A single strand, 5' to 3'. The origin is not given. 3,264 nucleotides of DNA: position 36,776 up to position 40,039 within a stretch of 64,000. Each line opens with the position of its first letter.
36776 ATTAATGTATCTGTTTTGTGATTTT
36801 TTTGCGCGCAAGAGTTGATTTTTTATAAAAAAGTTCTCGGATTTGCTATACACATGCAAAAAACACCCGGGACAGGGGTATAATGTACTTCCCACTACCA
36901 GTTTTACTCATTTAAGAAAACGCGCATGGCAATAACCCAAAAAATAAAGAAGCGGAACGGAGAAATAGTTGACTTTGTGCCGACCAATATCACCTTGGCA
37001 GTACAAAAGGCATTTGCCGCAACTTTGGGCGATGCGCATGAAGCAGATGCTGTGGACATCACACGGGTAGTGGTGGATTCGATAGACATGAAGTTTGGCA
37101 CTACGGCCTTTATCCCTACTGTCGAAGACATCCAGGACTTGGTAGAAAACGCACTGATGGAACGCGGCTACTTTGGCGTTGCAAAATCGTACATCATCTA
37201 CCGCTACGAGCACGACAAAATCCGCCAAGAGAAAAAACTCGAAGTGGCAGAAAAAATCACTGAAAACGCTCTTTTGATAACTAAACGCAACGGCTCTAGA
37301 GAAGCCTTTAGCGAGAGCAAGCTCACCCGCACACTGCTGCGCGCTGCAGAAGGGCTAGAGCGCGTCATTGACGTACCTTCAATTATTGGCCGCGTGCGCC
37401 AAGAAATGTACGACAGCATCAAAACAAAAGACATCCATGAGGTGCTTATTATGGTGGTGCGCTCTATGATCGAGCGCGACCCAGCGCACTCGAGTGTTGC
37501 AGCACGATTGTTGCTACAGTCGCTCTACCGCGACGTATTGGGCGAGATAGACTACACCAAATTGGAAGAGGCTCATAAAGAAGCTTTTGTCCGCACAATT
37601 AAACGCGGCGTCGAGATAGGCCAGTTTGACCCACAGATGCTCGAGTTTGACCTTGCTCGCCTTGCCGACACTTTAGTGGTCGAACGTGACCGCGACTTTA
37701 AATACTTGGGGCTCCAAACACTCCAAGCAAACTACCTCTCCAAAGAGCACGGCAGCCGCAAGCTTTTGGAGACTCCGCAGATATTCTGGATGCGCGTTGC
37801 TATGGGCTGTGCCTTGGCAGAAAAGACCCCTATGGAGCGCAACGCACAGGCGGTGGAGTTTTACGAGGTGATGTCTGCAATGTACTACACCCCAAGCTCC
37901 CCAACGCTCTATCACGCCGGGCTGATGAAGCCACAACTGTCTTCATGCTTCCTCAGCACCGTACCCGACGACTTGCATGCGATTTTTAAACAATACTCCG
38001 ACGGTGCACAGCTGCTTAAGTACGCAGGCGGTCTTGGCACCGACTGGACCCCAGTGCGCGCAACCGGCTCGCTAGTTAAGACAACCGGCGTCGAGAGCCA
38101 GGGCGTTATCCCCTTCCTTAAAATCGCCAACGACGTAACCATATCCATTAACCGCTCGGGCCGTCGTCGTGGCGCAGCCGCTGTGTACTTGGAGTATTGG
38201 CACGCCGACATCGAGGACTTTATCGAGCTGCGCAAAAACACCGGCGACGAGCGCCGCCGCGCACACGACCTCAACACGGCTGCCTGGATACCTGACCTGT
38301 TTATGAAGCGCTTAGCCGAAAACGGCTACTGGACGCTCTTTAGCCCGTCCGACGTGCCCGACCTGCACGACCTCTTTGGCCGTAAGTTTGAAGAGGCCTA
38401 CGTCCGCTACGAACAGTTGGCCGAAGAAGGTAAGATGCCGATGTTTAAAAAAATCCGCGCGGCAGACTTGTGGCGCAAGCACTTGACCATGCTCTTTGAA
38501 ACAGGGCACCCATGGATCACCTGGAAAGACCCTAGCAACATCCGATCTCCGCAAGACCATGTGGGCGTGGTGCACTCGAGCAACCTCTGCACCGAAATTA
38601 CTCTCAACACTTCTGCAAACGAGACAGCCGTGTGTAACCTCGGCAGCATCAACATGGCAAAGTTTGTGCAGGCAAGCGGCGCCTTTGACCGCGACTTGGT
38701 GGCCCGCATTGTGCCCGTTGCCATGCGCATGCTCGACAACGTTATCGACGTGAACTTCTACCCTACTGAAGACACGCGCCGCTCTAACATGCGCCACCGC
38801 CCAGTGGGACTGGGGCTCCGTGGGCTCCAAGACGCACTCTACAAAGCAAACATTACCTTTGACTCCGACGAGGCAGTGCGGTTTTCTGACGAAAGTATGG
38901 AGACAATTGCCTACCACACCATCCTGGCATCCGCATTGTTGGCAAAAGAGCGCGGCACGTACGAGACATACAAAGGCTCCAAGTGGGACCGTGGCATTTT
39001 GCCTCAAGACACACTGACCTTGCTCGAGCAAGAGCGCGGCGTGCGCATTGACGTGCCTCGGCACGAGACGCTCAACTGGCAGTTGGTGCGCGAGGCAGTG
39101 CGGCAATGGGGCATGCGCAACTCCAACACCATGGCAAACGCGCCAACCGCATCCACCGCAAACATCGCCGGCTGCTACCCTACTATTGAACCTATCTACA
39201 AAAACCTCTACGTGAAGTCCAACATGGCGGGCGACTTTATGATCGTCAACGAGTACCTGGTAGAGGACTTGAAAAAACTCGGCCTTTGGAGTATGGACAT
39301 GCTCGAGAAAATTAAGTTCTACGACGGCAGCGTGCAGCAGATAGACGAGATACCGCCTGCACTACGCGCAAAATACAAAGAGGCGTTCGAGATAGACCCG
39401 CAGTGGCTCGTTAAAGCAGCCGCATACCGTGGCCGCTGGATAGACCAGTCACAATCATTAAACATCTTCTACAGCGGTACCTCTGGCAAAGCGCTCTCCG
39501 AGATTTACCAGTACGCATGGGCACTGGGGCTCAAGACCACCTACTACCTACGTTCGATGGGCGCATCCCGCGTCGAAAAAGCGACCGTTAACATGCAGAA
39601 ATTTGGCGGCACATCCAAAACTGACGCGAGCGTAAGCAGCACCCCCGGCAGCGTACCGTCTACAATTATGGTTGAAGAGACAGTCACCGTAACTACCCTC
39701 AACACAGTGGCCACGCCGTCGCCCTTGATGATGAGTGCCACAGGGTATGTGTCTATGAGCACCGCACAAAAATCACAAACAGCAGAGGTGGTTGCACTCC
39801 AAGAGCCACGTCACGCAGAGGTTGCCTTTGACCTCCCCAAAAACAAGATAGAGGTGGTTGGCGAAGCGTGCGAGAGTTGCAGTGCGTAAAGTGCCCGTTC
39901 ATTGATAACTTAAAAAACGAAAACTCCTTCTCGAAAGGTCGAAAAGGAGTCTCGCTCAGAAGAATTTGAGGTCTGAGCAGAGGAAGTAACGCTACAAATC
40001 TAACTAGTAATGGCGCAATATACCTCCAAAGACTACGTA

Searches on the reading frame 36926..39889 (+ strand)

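Call 9: search_protein_families(library=pfam, proteins=[window:36926-39889:+], max_evalue=0.01)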
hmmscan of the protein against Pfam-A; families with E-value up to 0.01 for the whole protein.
window:36926-39889:+ (987 aa): 3 families
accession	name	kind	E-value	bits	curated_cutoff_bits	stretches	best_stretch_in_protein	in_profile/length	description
PF02867.20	Ribonuc_red_lgC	-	5.2e-186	619.8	23.9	1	339-875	1-523/523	Ribonucleotide reductase, barrel domain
PF03477.21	ATP-cone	-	1.2e-30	106.3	25.8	2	6-98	2-88/88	ATP cone domain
PF00317.26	Ribonuc_red_lgN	-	3.4e-21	75.5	28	1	257-333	2-74/77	Ribonucleotide reductase, all-alpha domain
